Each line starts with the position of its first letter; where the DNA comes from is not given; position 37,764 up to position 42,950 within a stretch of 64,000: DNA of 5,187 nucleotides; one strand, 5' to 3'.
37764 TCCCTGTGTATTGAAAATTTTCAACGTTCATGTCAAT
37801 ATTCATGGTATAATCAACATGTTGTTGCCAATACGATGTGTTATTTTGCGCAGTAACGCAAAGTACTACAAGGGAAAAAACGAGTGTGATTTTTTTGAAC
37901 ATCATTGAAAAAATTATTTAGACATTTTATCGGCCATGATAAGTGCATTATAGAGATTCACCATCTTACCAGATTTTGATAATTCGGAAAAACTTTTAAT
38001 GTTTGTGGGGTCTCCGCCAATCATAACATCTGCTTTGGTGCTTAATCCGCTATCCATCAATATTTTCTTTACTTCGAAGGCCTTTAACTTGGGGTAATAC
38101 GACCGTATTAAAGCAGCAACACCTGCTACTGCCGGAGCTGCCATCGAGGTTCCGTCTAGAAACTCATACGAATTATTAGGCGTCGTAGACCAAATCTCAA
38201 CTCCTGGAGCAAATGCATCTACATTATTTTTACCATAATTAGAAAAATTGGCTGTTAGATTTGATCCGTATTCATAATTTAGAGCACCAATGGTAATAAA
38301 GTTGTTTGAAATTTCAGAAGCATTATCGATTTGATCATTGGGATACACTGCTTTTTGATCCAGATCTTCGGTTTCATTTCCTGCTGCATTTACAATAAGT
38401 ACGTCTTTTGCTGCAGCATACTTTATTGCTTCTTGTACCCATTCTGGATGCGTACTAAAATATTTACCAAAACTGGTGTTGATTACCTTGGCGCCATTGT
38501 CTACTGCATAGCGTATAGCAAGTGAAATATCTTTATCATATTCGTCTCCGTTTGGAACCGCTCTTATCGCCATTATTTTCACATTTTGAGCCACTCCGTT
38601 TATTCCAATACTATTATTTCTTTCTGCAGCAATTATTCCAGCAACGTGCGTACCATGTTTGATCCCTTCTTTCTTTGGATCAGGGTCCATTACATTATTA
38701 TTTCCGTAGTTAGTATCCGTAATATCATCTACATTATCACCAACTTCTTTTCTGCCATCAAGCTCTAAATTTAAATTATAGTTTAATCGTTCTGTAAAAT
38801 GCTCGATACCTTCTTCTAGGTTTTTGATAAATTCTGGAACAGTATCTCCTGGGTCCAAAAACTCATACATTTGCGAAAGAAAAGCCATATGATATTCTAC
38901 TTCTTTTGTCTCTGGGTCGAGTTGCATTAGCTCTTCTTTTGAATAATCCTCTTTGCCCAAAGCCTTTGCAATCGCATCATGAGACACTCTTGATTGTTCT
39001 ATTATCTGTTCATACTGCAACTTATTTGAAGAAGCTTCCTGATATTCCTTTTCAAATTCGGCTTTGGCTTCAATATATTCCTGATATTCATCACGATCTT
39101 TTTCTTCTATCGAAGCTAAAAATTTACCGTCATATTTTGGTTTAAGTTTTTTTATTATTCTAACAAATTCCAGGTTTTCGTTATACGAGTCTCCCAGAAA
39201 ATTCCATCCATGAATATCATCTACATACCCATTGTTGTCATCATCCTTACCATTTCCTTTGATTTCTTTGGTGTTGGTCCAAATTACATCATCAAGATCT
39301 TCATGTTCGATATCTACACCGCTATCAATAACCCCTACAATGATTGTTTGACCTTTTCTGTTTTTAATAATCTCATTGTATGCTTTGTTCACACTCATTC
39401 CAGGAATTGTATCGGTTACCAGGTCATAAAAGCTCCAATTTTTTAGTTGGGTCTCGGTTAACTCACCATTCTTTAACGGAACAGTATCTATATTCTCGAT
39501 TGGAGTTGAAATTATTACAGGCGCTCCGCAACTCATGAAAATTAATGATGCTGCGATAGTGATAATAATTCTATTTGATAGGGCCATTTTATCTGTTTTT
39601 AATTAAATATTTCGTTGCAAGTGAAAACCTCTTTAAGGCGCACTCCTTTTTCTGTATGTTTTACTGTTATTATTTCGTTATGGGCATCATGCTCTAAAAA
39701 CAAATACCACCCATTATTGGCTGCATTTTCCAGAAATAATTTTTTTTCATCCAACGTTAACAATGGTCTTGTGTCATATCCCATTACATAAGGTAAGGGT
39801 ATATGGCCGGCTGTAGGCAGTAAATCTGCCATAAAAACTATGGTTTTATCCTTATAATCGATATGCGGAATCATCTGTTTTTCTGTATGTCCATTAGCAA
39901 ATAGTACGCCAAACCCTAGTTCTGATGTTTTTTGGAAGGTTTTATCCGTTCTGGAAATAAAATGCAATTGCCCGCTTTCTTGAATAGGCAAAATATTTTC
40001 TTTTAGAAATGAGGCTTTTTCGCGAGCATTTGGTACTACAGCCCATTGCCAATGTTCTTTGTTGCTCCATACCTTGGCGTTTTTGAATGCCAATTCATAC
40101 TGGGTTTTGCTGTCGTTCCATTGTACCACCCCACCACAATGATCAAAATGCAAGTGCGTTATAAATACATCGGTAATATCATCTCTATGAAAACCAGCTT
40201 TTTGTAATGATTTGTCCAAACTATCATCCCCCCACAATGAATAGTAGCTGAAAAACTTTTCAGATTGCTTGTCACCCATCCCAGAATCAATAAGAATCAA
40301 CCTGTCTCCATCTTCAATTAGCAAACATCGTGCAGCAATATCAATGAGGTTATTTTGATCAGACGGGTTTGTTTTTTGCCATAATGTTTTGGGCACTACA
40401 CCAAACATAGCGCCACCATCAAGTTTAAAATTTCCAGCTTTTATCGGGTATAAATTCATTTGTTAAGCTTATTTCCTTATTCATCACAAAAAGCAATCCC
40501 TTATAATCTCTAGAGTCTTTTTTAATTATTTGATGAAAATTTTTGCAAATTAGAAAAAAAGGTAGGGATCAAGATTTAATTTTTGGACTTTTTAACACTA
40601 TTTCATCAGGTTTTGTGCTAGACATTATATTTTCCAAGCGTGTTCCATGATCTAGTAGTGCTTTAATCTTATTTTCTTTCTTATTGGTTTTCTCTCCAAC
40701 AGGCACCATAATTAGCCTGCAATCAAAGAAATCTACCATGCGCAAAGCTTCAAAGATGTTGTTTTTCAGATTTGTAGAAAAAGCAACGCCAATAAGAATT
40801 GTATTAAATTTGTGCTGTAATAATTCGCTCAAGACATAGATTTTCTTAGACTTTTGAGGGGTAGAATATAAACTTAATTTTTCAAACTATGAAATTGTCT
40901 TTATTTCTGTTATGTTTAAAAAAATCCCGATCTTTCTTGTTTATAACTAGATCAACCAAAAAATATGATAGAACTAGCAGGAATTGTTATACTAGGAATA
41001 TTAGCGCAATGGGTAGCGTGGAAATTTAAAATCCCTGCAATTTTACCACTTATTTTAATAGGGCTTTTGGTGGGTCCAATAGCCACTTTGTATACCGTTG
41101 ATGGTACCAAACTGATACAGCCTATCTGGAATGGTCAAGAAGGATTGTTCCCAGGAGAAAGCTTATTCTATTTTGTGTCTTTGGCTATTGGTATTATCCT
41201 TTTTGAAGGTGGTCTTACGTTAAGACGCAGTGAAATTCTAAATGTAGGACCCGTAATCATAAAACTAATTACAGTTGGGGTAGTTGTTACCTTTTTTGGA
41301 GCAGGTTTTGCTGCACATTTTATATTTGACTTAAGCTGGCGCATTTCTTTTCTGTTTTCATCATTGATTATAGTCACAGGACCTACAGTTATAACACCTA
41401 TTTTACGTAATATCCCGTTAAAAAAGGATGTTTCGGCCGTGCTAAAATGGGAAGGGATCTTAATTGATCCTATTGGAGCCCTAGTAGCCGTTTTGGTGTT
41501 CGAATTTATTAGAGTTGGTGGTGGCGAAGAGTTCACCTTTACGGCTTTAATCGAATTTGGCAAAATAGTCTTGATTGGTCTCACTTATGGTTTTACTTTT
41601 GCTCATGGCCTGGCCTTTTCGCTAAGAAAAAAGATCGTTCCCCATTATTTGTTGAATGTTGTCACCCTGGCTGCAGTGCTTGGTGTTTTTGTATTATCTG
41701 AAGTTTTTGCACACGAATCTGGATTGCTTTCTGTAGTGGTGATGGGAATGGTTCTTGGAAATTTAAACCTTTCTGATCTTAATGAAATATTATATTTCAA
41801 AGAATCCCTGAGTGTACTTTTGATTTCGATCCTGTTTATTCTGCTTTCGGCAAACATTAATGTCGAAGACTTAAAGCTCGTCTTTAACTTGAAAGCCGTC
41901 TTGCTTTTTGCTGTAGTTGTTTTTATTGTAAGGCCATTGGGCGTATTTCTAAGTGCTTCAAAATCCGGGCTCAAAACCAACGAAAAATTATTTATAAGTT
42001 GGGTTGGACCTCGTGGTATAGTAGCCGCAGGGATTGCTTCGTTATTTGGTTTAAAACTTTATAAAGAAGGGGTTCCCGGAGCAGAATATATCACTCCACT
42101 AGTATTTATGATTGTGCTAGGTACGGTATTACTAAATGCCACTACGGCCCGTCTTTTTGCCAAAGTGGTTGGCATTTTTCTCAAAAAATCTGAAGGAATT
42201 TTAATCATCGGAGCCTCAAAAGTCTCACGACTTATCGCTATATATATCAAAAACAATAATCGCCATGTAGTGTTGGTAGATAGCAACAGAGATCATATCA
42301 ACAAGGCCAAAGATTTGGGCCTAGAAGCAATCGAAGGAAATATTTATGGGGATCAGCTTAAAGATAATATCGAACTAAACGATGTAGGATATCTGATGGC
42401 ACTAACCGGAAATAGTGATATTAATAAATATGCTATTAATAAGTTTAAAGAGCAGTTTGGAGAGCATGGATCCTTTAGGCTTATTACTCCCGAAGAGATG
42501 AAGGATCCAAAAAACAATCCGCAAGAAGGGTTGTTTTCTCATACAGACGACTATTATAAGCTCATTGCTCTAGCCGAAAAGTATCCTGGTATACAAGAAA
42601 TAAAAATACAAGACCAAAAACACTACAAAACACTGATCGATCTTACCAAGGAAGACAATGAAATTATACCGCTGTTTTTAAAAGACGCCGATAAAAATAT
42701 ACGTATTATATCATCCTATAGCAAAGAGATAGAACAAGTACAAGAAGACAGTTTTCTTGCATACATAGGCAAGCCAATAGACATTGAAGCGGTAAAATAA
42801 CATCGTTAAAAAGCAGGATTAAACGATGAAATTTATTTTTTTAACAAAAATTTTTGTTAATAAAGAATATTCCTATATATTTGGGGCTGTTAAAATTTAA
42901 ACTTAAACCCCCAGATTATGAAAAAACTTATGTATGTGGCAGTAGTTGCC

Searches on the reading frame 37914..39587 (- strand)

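Call 43: search_protein_families(library=pfam, proteins=[window:37914-39587:-], max_evalue=0.001)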
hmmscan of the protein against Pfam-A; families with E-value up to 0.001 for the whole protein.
window:37914-39587:- (557 aa): 1 family
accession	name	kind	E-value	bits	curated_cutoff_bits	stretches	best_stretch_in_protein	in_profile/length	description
PF00082.27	Peptidase_S8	-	2.2e-53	181.9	21.8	1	79-513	1-272/288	Subtilase family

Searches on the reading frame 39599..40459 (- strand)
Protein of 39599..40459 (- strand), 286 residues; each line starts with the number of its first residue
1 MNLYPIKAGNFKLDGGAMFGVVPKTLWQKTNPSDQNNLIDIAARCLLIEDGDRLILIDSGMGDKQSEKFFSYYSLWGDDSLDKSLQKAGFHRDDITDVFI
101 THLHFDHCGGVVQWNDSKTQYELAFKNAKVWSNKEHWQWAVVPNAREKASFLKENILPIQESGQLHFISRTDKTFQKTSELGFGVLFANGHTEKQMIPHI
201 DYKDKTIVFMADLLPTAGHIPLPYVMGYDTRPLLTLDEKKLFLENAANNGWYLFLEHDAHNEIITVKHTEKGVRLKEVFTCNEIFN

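Call 43: search_protein_families(library=pfam, proteins=[window:39599-40459:-], max_evalue=0.001)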
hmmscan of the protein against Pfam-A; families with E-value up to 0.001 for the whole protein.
window:39599-40459:- (286 aa): 1 family
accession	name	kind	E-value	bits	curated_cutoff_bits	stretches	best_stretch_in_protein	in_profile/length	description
PF00753.33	Lactamase_B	-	4e-18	66.5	22.7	1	45-225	8-164/196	Metallo-beta-lactamase superfamily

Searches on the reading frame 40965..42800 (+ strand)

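Call 43: search_protein_families(library=pfam, proteins=[window:40965-42800:+], max_evalue=0.001)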
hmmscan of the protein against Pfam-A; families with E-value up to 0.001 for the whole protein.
window:40965-42800:+ (611 aa): 2 families
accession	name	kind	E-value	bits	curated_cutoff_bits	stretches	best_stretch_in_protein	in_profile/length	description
PF00999.27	Na_H_Exchanger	-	1.5e-40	139.6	26.2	1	13-397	6-371/375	Sodium/hydrogen exchanger, transmembrane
PF02254.24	TrkA_N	-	2.5e-09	37.9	23.8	1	412-498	1-87/116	TrkA-N domain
